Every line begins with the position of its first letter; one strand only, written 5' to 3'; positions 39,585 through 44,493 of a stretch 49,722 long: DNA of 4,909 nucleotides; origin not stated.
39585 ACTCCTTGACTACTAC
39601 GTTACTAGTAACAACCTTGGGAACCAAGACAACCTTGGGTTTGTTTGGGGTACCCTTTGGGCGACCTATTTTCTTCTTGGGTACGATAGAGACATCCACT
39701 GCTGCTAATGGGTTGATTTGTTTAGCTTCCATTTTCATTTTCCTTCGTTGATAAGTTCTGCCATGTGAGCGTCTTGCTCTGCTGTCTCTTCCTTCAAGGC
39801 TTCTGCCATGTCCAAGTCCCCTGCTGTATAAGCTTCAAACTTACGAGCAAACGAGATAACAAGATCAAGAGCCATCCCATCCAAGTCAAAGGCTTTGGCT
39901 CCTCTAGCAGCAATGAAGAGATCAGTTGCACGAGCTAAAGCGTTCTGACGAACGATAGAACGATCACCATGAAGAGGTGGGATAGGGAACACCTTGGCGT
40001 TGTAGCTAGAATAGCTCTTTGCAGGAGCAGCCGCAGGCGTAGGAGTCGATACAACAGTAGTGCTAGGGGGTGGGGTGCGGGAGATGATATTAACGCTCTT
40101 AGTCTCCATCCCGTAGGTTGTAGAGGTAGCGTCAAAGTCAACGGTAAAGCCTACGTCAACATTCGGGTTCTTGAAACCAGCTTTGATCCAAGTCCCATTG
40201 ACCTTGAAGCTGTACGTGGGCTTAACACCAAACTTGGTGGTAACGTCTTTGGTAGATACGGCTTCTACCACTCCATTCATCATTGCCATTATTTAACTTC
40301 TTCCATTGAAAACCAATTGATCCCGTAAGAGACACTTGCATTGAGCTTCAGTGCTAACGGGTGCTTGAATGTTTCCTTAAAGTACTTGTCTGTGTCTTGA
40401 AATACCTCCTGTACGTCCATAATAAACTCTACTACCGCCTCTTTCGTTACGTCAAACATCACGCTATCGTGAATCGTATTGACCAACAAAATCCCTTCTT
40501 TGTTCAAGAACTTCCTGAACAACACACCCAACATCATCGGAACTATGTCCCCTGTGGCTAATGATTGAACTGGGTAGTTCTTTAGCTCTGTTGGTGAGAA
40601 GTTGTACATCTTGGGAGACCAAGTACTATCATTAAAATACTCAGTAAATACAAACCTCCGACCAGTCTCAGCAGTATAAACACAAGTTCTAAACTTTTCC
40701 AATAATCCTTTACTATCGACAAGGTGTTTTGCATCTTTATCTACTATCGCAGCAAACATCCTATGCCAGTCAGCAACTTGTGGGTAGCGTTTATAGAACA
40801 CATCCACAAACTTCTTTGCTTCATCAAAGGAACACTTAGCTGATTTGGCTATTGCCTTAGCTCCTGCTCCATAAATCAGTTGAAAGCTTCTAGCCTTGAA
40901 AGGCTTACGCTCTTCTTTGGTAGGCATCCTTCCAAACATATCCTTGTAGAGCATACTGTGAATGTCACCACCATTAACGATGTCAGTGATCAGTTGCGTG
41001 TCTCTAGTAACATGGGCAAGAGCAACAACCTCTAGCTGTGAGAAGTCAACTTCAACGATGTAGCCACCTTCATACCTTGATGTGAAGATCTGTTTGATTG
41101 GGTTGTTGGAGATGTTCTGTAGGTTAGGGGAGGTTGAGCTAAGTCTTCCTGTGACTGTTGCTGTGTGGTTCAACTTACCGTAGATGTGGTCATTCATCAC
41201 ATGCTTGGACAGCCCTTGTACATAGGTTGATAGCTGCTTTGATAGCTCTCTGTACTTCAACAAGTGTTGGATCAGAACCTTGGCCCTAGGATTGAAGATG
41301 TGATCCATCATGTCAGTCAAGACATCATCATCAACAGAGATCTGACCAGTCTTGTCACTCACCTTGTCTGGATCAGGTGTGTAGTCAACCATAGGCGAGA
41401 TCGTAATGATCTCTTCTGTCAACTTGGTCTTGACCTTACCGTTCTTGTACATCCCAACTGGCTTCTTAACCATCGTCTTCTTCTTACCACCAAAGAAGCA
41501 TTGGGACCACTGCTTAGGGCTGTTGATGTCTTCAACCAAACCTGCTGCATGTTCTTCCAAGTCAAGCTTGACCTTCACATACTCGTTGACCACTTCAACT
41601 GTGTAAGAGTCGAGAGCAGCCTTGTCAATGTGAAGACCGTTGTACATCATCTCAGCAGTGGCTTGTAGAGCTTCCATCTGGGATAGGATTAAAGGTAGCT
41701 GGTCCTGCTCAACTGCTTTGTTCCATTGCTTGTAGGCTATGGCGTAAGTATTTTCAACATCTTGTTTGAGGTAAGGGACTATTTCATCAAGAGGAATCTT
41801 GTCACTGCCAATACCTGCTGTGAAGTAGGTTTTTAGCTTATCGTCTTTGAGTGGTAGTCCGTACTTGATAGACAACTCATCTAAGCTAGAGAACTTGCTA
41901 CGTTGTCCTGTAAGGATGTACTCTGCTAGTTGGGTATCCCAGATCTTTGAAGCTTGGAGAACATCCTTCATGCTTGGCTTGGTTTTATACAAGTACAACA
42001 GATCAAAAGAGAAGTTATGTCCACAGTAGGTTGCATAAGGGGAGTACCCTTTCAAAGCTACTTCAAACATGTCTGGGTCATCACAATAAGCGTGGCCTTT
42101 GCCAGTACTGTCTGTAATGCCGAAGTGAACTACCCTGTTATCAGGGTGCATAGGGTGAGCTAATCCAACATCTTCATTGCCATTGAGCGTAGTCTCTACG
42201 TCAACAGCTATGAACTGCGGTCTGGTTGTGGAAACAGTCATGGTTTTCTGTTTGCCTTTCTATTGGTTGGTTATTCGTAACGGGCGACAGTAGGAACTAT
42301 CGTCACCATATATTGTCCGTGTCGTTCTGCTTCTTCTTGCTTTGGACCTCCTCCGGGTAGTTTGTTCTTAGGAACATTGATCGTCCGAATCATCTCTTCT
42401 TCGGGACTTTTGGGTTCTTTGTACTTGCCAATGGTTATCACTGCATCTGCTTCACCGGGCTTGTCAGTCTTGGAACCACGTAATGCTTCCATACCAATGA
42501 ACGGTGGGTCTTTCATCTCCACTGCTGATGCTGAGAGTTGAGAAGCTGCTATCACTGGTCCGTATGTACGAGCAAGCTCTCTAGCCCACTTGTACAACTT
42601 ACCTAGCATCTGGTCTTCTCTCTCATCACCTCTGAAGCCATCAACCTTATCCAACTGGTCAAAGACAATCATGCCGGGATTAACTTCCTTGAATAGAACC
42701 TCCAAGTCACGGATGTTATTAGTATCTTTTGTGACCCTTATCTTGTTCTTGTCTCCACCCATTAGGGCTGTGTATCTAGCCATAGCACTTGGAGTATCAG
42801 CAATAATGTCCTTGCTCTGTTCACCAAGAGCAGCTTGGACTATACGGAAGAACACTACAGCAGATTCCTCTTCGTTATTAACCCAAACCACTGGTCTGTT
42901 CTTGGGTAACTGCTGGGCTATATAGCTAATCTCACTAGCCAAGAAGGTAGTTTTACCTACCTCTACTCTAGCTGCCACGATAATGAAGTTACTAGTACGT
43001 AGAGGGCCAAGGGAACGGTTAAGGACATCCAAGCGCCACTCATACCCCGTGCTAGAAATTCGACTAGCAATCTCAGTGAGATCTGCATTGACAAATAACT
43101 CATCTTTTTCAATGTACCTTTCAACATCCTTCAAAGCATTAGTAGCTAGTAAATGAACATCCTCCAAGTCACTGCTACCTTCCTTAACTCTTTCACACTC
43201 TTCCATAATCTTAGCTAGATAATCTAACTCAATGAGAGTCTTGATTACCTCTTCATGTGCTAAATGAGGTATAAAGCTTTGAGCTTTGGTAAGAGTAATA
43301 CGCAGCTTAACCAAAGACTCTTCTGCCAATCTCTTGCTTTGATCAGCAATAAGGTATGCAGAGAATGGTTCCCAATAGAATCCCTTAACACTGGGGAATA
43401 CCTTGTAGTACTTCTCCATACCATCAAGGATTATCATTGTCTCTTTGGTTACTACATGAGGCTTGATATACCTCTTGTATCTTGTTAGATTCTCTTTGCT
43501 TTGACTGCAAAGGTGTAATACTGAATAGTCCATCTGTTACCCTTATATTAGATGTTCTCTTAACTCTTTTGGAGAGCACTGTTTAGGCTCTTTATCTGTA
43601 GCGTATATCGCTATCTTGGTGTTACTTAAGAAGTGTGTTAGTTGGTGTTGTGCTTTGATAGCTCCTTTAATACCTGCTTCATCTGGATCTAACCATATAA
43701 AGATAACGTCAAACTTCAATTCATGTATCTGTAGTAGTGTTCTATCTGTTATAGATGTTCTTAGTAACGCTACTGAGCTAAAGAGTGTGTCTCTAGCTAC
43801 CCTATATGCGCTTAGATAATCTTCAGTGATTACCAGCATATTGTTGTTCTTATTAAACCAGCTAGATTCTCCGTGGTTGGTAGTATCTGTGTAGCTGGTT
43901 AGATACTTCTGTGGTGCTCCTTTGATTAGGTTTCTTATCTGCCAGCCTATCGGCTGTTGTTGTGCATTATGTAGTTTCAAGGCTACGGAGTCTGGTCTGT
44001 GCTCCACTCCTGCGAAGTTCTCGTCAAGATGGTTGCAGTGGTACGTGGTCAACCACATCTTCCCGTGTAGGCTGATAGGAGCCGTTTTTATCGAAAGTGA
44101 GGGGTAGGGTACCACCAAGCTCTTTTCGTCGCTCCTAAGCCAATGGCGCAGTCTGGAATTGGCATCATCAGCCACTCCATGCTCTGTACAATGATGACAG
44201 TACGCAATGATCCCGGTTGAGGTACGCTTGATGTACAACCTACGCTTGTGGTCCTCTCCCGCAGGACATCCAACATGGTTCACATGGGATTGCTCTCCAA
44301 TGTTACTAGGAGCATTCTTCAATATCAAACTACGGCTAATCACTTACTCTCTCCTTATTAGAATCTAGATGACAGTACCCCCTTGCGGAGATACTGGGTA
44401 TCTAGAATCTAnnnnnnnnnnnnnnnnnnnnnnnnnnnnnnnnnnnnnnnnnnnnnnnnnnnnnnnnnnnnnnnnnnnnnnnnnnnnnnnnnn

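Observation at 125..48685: Genome-wide over-represented perfect palindrome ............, nearly always translated Val-Thr-Ser-Asn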

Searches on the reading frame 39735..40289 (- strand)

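Call 8: search_protein_families(library=pfam, proteins=[window:39735-40289:-], max_evalue=0.01)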
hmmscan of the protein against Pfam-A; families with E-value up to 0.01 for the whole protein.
window:39735-40289:- (184 aa): 0 families

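Call 11: search_protein_families(library=phrogs, proteins=[window:39735-40289:-], max_evalue=0.01)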
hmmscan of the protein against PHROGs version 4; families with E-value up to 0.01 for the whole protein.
window:39735-40289:- (184 aa): 1 family
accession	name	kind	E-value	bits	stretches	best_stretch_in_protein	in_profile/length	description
phrog_18140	-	unknown function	3e-06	28.1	1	88-161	77-152/164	-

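Call 104: search_protein_families(library=ncbifam, proteins=[window:39735-40289:-], max_evalue=0.05)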
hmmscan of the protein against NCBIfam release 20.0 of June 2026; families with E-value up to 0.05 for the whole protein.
window:39735-40289:- (184 aa): 0 families

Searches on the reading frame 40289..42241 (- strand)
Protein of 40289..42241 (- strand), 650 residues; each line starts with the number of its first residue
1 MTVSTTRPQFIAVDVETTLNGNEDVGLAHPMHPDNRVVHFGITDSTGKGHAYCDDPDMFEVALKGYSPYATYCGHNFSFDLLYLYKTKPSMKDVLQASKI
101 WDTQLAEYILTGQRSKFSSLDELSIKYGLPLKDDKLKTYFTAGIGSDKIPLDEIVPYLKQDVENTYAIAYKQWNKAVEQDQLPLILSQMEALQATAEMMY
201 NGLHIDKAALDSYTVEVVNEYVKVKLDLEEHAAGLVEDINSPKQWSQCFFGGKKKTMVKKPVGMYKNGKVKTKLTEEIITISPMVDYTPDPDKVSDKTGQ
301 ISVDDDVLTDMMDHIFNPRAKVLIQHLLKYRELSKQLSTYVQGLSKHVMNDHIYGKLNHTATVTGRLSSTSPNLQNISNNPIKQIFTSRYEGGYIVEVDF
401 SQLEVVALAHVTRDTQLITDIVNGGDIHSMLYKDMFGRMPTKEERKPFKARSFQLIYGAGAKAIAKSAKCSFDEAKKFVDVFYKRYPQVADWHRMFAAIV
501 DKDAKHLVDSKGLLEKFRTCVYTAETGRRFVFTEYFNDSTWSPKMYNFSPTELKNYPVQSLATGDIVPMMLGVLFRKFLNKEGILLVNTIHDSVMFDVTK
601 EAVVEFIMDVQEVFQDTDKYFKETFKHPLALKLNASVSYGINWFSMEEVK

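Call 8: search_protein_families(library=pfam, proteins=[window:40289-42241:-], max_evalue=0.01)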
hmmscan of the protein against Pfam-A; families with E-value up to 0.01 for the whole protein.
window:40289-42241:- (650 aa): 2 families
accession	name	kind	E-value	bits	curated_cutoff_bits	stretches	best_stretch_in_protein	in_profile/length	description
PF00476.26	DNA_pol_A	-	9.9e-56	189.7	34.3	1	295-643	53-379/381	DNA polymerase family A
PF01612.26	DNA_pol_A_exo1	-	1.2e-05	25.6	23.6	1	70-171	77-167/173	3'-5' exonuclease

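Call 26: find_related_loci(query=window:40289-42241:-, collection=viral_contigs, flank=10000)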
Query window:40289-42241:- (650 aa) in viral_contigs; peptide patterns used: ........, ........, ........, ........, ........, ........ (x = any residue, [..] = any of these).
43 stretches matched a pattern; 43 encode a relative of the query (tblastn E <= 1e-3); 43 distinct loci.
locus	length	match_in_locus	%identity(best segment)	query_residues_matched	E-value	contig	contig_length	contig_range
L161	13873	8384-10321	73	4-649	0e+0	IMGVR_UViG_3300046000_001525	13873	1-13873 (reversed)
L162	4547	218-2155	73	4-649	0e+0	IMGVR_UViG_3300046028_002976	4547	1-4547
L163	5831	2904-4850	68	2-649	0e+0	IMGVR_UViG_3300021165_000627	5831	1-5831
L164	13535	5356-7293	68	3-649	0e+0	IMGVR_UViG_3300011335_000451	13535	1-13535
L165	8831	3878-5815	68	3-649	0e+0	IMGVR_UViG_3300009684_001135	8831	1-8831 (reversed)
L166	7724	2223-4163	68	2-649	0e+0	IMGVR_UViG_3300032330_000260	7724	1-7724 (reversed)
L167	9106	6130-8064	67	4-649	0e+0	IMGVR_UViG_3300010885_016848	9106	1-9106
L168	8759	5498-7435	67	4-649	0e+0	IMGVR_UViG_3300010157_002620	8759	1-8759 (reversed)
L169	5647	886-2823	67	2-649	0e+0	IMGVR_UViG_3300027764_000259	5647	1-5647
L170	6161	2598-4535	67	4-649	0e+0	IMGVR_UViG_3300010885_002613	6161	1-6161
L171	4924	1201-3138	67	4-649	0e+0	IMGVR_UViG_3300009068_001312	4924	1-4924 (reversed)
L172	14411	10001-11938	67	4-649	0e+0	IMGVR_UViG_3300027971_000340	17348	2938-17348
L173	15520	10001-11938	67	4-649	0e+0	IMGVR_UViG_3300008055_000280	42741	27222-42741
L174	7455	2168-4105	66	4-649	0e+0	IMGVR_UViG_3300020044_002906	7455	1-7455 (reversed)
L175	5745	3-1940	66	4-649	0e+0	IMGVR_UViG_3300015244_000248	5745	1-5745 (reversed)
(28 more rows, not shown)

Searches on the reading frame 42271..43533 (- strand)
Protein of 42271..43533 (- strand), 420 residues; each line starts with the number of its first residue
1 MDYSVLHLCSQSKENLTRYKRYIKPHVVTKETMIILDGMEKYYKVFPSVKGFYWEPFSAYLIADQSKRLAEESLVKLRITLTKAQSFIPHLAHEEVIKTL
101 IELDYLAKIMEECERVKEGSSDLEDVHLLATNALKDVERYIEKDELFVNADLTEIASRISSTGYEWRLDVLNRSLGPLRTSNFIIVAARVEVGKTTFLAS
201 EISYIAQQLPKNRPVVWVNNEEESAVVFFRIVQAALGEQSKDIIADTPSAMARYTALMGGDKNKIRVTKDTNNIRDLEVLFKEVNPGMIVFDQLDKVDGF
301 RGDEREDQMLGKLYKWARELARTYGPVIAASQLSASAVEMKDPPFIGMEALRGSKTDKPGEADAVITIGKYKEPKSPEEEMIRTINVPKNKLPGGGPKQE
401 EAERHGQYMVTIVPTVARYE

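Call 8: search_protein_families(library=pfam, proteins=[window:42271-43533:-], max_evalue=0.01)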
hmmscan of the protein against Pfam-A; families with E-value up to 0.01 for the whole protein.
window:42271-43533:- (420 aa): 2 families
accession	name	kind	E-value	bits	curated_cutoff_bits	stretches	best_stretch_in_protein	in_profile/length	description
PF03796.21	DnaB_C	-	2.8e-11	43.7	27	1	168-389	6-233/255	DnaB-like helicase C terminal domain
PF13481.12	AAA_25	-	3.8e-10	40.1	27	1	176-325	27-181/195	AAA domain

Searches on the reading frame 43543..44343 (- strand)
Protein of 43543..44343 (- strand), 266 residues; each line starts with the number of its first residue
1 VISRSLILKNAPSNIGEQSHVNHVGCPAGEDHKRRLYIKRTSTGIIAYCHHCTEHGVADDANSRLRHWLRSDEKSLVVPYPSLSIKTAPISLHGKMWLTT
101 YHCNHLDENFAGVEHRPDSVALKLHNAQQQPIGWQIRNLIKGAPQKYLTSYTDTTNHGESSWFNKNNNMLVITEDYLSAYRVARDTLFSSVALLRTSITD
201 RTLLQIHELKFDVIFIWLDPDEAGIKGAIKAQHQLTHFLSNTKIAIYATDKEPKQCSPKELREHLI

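Call 8: search_protein_families(library=pfam, proteins=[window:43543-44343:-], max_evalue=0.01)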
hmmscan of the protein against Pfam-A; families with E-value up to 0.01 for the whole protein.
window:43543-44343:- (266 aa): 3 families
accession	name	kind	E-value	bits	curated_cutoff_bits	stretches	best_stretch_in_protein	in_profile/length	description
PF13155.12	Toprim_2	-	0.00052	20.8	22.1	1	175-252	8-83/88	Toprim-like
PF13662.12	Toprim_4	-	0.0014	19.3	25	1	169-235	2-74/85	Toprim domain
PF01751.28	Toprim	-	0.0036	17.9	23.1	1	187-245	22-90/96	Toprim domain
